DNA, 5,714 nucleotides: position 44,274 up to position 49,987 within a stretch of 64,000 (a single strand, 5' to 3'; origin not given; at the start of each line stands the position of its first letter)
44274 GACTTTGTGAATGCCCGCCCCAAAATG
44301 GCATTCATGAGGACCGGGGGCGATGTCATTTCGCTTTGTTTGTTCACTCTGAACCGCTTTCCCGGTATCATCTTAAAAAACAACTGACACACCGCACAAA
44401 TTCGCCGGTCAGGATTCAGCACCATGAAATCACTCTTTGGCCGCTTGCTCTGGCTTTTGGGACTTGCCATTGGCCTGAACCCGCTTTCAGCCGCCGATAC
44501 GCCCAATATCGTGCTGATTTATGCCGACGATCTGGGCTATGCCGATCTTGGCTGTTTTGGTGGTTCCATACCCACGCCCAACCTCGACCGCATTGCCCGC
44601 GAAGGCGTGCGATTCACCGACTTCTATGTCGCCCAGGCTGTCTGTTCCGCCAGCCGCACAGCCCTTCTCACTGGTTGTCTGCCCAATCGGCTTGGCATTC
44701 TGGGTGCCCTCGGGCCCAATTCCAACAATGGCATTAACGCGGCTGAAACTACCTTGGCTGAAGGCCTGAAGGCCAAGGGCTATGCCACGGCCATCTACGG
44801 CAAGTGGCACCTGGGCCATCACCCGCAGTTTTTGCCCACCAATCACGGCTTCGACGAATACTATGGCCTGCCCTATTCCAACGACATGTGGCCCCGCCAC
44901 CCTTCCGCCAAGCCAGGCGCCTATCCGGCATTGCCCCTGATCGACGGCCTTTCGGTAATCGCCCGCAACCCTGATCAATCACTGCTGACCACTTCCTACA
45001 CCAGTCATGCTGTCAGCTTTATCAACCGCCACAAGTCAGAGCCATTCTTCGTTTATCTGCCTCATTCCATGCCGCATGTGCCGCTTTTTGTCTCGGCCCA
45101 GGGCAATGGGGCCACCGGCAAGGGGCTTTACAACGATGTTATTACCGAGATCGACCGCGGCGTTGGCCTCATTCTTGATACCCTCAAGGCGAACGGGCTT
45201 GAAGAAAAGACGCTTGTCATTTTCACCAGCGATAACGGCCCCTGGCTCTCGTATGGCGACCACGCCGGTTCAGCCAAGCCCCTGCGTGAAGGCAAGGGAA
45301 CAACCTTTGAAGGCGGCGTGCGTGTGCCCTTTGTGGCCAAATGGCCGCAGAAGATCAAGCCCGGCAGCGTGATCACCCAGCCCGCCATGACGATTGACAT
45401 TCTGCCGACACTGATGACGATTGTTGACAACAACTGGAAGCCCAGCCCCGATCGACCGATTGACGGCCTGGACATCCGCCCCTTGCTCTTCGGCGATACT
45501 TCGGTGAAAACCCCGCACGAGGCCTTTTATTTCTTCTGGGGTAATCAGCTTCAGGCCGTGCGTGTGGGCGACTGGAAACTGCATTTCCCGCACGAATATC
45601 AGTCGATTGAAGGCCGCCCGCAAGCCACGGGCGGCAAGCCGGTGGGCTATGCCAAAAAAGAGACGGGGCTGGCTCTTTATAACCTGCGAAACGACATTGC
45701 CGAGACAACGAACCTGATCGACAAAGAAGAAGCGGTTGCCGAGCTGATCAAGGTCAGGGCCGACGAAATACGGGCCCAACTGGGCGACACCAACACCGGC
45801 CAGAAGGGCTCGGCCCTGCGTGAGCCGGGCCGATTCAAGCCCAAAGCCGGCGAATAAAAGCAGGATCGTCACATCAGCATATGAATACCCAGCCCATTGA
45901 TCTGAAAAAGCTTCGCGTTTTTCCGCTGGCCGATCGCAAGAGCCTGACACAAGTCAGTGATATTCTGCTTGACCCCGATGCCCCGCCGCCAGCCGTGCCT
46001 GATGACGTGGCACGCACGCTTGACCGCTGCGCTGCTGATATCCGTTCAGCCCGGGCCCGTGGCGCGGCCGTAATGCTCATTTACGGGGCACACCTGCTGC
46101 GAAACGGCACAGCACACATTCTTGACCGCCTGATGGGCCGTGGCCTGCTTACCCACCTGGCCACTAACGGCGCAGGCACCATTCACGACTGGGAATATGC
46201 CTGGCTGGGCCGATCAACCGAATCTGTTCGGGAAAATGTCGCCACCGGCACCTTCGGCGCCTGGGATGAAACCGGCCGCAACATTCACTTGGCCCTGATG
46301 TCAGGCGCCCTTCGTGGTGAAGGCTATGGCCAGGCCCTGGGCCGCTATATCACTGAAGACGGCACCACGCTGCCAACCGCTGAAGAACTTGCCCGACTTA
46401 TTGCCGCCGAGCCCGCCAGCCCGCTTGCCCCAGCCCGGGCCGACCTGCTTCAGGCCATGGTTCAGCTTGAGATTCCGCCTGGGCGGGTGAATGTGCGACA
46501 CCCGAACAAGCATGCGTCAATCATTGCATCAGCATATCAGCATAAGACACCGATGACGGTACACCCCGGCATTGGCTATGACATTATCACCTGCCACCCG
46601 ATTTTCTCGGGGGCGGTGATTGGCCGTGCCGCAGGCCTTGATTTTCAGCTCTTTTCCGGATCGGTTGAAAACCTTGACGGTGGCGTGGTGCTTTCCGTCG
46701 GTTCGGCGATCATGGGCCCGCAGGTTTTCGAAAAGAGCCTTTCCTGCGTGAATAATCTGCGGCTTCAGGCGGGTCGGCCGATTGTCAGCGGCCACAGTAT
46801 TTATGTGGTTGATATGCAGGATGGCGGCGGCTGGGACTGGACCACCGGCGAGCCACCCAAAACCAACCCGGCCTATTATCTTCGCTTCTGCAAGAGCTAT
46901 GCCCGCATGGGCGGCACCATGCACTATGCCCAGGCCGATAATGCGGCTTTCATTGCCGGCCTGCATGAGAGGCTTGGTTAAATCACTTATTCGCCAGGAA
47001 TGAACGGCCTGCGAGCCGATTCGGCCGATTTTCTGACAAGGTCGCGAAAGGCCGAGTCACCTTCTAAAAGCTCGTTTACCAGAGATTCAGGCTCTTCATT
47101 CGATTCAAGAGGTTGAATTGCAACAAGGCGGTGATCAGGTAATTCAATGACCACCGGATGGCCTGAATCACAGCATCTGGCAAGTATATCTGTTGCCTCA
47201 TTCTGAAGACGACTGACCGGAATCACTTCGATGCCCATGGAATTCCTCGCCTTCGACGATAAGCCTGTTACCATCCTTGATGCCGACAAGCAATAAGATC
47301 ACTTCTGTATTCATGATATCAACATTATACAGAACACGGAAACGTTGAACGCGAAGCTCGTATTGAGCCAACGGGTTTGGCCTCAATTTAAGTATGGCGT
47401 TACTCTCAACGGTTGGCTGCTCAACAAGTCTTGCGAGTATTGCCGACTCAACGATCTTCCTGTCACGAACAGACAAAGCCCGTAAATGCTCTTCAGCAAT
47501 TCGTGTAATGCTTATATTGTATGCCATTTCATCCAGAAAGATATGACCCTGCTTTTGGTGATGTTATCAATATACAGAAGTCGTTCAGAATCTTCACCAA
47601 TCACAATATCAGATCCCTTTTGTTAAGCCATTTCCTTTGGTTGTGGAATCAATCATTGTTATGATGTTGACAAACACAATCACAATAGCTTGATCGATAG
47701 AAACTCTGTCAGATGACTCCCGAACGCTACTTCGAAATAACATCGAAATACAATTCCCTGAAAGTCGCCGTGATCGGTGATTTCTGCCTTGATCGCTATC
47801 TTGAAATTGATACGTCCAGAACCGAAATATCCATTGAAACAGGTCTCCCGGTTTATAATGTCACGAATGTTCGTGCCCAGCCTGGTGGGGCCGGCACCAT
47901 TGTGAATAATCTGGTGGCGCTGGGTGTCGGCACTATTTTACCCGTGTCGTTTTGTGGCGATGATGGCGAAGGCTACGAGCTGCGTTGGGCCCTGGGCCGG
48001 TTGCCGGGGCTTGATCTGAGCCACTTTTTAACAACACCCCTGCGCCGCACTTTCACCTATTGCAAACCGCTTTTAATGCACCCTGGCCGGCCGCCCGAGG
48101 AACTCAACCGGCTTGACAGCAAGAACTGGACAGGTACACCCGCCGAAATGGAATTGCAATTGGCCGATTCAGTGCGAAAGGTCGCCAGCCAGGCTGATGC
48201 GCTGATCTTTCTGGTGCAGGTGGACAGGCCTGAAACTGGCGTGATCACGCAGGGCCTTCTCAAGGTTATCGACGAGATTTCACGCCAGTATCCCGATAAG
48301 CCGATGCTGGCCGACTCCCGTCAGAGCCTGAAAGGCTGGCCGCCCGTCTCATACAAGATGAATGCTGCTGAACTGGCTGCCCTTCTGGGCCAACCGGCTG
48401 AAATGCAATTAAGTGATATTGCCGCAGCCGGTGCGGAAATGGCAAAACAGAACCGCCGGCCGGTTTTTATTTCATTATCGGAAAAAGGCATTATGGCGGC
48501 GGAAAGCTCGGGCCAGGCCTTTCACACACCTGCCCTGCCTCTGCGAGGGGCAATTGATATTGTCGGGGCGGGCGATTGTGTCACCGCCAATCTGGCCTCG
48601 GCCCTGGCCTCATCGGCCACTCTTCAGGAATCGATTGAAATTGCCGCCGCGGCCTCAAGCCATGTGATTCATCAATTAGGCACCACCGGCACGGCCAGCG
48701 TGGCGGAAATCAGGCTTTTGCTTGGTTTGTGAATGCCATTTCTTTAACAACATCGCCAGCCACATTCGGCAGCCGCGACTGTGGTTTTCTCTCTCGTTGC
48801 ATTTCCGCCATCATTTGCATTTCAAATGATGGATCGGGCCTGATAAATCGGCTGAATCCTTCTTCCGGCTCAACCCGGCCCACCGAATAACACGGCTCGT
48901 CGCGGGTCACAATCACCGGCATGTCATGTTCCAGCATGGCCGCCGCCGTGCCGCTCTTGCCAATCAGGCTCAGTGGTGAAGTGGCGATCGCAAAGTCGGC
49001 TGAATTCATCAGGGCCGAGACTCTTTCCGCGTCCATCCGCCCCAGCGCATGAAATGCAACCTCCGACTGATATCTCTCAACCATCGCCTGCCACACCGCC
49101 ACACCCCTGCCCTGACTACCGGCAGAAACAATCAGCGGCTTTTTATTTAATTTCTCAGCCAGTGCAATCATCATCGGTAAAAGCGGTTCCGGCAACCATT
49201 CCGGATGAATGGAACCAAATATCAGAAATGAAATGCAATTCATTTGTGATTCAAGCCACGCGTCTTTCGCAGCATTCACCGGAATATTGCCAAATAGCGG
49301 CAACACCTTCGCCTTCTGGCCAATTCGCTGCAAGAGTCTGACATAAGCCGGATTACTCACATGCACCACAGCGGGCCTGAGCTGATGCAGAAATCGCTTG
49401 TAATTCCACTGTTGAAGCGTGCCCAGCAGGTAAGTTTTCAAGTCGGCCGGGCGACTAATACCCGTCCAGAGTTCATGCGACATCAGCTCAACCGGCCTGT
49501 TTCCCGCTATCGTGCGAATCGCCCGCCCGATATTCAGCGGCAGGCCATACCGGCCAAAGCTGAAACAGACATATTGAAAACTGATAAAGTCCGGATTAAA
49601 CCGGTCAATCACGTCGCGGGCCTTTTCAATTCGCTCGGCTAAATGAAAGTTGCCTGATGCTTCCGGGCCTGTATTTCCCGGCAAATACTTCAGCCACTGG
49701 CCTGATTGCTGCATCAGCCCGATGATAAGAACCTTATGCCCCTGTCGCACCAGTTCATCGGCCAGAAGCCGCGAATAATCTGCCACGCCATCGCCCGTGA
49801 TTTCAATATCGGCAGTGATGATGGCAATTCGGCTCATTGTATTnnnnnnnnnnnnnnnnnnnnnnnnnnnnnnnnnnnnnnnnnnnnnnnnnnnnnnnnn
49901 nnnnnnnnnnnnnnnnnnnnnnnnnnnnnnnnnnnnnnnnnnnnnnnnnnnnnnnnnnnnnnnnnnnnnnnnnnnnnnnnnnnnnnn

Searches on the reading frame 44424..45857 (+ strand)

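Call 13: search_protein_families(library=pfam, proteins=[window:44424-45857:+], max_evalue=0.001)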
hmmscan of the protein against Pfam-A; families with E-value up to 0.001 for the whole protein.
window:44424-45857:+ (477 aa): 4 families
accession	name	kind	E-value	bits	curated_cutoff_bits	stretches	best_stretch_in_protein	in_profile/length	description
PF00884.28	Sulfatase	-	1.5e-56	192.4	25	1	27-334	1-299/301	Sulfatase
PF14707.11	Sulfatase_C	-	1.5e-10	42.1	30.9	1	364-451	2-94/127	C-terminal region of aryl-sulfatase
PF16347.10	SGSH_C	-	2.5e-08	34.7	29.3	1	294-437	11-137/154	N-sulphoglucosamine sulphohydrolase, C-terminal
PF01663.27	Phosphodiest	-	4e-05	23.8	23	0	236-272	184-220/342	Type I phosphodiesterase / nucleotide pyrophosphatase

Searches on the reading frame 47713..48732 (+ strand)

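Call 13: search_protein_families(library=pfam, proteins=[window:47713-48732:+], max_evalue=0.001)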
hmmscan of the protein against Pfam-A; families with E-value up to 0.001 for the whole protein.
window:47713-48732:+ (339 aa): 1 family
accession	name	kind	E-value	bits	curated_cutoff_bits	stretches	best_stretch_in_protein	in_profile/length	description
PF00294.29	PfkB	-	7.3e-21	75.2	25.8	1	17-326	3-297/302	pfkB family carbohydrate kinase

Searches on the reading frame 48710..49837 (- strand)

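Call 13: search_protein_families(library=pfam, proteins=[window:48710-49837:-], max_evalue=0.001)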
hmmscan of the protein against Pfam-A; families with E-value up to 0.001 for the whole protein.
window:48710-49837:- (375 aa): 2 families
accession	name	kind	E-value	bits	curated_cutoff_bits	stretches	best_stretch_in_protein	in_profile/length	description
PF13439.12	Glyco_transf_4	-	9.5e-07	29.4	28.5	1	16-178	2-161/170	Glycosyltransferase Family 4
PF13579.12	Glyco_trans_4_4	-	3.7e-06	27.8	29.7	0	17-91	2-80/158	Glycosyl transferase 4-like domain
